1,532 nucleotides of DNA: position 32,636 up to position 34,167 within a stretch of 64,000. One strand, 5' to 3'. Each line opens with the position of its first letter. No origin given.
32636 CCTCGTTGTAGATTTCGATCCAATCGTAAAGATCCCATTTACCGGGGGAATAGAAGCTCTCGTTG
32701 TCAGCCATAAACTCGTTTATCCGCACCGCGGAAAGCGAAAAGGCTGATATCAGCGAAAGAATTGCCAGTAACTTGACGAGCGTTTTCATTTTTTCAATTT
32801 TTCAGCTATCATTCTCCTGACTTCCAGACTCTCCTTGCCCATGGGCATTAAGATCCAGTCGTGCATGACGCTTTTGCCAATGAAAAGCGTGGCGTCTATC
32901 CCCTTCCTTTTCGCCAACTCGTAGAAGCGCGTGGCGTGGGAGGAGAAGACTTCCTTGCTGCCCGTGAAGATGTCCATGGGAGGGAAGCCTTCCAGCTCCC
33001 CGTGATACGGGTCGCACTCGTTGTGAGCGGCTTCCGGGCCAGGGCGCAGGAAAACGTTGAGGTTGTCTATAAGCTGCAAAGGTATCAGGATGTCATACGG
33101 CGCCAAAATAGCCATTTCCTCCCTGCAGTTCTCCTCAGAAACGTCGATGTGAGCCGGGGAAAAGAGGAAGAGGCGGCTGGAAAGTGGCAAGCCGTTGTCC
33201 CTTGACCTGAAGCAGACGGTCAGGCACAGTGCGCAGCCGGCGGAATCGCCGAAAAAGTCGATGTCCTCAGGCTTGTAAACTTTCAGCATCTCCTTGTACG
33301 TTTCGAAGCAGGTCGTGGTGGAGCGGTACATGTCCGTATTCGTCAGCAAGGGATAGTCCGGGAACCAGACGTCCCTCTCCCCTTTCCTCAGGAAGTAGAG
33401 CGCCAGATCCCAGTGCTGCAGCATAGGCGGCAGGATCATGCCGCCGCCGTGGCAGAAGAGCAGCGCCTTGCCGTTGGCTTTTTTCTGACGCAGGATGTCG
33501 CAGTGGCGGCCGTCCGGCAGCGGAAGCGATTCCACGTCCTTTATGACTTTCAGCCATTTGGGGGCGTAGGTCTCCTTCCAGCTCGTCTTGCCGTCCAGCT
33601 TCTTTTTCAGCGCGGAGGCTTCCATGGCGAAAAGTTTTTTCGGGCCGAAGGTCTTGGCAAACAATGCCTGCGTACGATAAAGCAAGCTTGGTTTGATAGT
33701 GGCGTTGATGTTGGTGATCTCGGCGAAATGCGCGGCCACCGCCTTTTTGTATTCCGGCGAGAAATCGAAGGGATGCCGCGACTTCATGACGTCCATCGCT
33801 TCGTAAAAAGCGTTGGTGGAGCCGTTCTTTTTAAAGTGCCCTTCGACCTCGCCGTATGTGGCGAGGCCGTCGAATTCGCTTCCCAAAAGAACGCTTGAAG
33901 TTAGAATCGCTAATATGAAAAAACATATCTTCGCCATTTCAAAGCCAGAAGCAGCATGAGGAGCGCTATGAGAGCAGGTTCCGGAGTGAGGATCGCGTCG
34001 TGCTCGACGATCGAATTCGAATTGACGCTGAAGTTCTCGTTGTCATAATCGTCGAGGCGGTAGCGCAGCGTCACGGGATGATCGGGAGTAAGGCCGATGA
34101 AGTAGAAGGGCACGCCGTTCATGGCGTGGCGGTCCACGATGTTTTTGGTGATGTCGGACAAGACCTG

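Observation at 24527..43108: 18.6-kb co-oriented block of giant PEP-CTERM exoproteins: three metzincin paralogs, a CotH-LTD protein and an esterase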

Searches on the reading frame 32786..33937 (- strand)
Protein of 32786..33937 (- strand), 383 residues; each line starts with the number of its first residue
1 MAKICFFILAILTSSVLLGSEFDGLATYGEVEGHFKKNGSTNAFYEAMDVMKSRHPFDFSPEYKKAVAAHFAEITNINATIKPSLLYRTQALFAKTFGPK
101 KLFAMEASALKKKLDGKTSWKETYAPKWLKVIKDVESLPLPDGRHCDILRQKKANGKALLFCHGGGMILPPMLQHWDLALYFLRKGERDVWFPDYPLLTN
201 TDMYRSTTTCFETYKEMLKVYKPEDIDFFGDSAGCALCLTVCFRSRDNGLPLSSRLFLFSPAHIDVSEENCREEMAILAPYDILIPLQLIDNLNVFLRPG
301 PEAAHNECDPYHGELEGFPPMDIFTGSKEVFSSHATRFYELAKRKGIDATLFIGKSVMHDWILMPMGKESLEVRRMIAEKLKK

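Call 4: search_protein_families(library=pfam, proteins=[window:32786-33937:-], max_evalue=0.01)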
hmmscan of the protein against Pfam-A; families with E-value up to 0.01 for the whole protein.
window:32786-33937:- (383 aa): 2 families
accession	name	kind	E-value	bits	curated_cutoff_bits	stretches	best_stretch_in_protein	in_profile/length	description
PF07859.19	Abhydrolase_3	-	7.2e-18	65.5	25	1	159-362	1-209/210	alpha/beta hydrolase fold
PF10340.15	Say1_Mug180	-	0.0011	18.3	21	1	157-247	123-218/374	Steryl acetyl hydrolase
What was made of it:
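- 32786..33937 (-): Secreted HSL-family esterase, 383 aa, with HGGG, GDSAG and C-terminal His motifs. Abhydrolase_3, 65.5 bits (call 4).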

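Call 5: search_protein_families(library=ncbifam, proteins=[window:32786-33937:-], max_evalue=0.1)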
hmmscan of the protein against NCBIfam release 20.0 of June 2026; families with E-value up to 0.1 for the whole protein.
window:32786-33937:- (383 aa): 7 families
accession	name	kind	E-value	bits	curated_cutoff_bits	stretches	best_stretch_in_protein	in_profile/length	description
NF058651.1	GESAG_HSLs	subfamily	3e-19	69.2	430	1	145-364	56-273/296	GESAG motif subfamily hormone-sensitive lipase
NF058649.1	GTSAG_HSLs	subfamily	1.3e-14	54.3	380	1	210-382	143-309/312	GTSAG motif subfamily hormone-sensitive lipase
NF052352.1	TriaclglyLipLipYMycb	equivalog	4.7e-14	52.3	450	1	66-365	94-381/397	triacylglycerol lipase LipY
NF058650.1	GCSAG_HSLs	subfamily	2.2e-09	37.3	410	1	212-379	141-307/314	GCSAG motif subfamily hormone-sensitive lipase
NF058653.1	LipP1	equivalog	1.3e-05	24.2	350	1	155-366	70-284/300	LipP1 family hormone-sensitive lipase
NF007547.0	PRK10162.1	equivalog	0.0046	15.9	389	1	149-249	77-182/321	acetyl esterase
NF033149.0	CHL_hydrolase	equivalog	0.012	14.6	500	1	158-265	77-190/310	chloramphenicol hydrolase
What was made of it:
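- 32786..33937 (-): HSL subfamily models are below their cut-offs (call 5).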

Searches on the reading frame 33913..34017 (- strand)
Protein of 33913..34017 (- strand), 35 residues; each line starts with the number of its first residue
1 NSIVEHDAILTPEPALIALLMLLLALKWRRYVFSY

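Call 17: search_protein_families(library=ncbifam, proteins=[window:33913-34017:-], max_evalue=10)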
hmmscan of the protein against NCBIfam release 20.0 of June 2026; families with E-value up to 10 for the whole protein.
seq(35 aa): 2 families
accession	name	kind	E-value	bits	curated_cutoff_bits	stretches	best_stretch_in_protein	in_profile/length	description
TIGR02595.1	PEP_CTERM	domain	0.019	15.8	16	1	11-30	1-21/24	PEP-CTERM sorting domain-containing protein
TIGR04288.2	CGP_CTERM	domain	0.087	13.2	21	1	14-30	4-20/20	CGP-CTERM sorting domain-containing protein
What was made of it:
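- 33913..33987 (-): M2 PEP-CTERM tail: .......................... TIGR02595, 15.8 bits (call 17).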

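Call 18: search_protein_families(library=pfam, proteins=[window:33913-34017:-], max_evalue=10)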
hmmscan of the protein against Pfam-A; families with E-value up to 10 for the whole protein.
seq(35 aa): 2 families
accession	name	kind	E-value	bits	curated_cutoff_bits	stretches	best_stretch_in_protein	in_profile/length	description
PF07589.16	PEP-CTERM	-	0.0052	17.3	20.7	1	11-30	2-23/24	PEP-CTERM motif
PF25258.1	DUF7859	-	0.034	14.5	27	1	10-33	9-32/49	Family of unknown function (DUF7859)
